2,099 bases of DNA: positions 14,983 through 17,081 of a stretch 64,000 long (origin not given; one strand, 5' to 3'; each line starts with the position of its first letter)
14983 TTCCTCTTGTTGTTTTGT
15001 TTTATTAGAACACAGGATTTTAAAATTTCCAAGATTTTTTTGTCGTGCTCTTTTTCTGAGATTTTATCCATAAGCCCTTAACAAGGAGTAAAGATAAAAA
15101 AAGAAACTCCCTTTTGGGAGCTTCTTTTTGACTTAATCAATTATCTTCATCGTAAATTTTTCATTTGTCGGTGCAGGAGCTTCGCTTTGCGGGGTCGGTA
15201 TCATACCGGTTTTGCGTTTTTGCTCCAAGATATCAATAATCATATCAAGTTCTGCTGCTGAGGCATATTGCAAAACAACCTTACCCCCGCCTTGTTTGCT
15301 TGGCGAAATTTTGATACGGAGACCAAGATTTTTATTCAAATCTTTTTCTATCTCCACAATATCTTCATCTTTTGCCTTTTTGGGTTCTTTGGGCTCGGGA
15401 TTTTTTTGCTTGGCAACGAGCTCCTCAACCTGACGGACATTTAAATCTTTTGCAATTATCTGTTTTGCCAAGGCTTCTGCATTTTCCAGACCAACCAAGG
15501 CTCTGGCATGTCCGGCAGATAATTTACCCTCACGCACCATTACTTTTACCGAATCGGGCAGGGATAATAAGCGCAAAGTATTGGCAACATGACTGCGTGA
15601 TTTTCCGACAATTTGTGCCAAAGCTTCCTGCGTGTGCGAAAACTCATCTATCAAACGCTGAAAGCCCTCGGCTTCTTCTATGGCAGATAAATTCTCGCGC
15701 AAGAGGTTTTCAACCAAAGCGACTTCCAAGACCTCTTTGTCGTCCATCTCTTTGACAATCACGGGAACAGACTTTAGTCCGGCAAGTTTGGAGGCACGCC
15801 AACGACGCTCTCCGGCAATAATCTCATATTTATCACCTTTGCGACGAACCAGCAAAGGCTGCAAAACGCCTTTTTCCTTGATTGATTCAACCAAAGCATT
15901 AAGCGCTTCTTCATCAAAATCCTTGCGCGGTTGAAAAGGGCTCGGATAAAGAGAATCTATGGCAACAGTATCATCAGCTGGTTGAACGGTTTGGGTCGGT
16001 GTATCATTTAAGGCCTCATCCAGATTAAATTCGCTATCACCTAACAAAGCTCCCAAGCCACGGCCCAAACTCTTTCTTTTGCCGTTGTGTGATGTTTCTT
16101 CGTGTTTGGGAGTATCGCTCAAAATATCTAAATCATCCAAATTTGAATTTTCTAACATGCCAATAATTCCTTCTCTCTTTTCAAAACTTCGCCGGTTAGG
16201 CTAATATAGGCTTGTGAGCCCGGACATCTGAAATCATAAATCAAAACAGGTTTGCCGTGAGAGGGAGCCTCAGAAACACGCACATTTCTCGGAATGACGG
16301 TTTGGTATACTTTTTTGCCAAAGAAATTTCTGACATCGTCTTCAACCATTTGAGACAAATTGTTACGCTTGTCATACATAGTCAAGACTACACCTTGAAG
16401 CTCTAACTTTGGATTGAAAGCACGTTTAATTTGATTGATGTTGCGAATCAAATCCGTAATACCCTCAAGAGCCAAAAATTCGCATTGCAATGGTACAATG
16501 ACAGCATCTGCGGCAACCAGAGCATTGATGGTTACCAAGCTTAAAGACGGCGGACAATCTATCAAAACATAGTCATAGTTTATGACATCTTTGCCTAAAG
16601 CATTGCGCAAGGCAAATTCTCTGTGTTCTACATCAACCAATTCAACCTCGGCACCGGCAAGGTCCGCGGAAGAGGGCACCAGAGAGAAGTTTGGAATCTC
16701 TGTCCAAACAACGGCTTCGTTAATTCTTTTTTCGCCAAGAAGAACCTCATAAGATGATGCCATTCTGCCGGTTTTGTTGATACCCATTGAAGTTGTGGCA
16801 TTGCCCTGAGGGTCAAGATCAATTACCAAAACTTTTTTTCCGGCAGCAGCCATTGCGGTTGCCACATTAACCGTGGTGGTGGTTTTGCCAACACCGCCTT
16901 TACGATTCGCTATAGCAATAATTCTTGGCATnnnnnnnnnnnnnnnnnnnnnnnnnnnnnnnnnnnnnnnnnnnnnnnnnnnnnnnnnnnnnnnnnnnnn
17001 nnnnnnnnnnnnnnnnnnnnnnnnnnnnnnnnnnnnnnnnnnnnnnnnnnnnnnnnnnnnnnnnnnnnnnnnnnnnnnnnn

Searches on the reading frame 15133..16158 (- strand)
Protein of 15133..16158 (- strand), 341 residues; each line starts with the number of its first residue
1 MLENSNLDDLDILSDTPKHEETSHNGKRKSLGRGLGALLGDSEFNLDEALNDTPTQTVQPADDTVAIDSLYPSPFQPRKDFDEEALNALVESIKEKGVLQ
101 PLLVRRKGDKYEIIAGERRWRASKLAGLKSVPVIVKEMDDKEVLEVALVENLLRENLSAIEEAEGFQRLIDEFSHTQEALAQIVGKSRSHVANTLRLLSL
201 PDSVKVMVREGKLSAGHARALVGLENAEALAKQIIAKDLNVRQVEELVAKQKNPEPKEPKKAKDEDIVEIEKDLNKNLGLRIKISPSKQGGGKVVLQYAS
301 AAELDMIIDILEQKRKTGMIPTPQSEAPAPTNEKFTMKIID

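Call 72: search_protein_families(library=pfam, proteins=[window:15133-16158:-], max_evalue=0.00001)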
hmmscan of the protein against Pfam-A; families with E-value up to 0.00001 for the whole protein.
window:15133-16158:- (341 aa): 3 families
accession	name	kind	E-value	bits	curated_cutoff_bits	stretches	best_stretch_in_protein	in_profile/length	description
PF17762.8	HTH_ParB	-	6e-36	123.1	22.6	1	155-252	1-101/102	ParB HTH domain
PF02195.25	ParB_N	-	2.3e-35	120.9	26.3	1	64-152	5-94/95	ParB N-terminal domain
PF23552.2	ParB_C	-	2e-12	46.8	23.8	1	263-311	1-49/50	ParB dimerisation domain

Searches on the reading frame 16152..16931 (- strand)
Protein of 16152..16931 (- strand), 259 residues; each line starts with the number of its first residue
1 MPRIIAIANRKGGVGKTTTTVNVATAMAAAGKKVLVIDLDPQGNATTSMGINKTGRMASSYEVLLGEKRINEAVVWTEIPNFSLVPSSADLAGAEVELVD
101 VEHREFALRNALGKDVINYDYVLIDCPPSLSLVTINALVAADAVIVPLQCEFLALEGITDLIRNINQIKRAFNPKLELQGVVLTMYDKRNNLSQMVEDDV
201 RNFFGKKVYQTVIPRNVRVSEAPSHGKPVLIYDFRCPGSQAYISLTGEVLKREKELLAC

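Call 72: search_protein_families(library=pfam, proteins=[window:16152-16931:-], max_evalue=0.00001)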
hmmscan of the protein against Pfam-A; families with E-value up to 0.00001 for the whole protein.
window:16152-16931:- (259 aa): 7 families
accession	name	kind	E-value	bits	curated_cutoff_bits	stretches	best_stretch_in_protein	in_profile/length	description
PF13614.12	AAA_31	-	5.3e-66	222.4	27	1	3-177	2-176/177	AAA domain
PF01656.29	CbiA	-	3.8e-32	111.3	25.4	1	5-229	1-125/125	CobQ/CobB/MinD/ParA nucleotide binding domain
PF09140.17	MipZ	-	6.4e-15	55.6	20.7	1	4-161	2-142/262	ATPase MipZ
PF00142.24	Fer4_NifH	-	1.4e-12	48.1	25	1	5-49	3-46/271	4Fe-4S iron sulfur cluster binding proteins, NifH/frxC family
PF10609.15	ParA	-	5.2e-12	46.2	27.1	1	3-52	4-54/246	NUBPL iron-transfer P-loop NTPase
PF06564.18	CBP_BcsQ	-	5.9e-09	36.2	21.3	1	4-146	3-143/234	Cellulose biosynthesis protein BcsQ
PF02374.21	ArsA_ATPase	-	2.6e-07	30.6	24.3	1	10-47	8-45/305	Anion-transporting ATPase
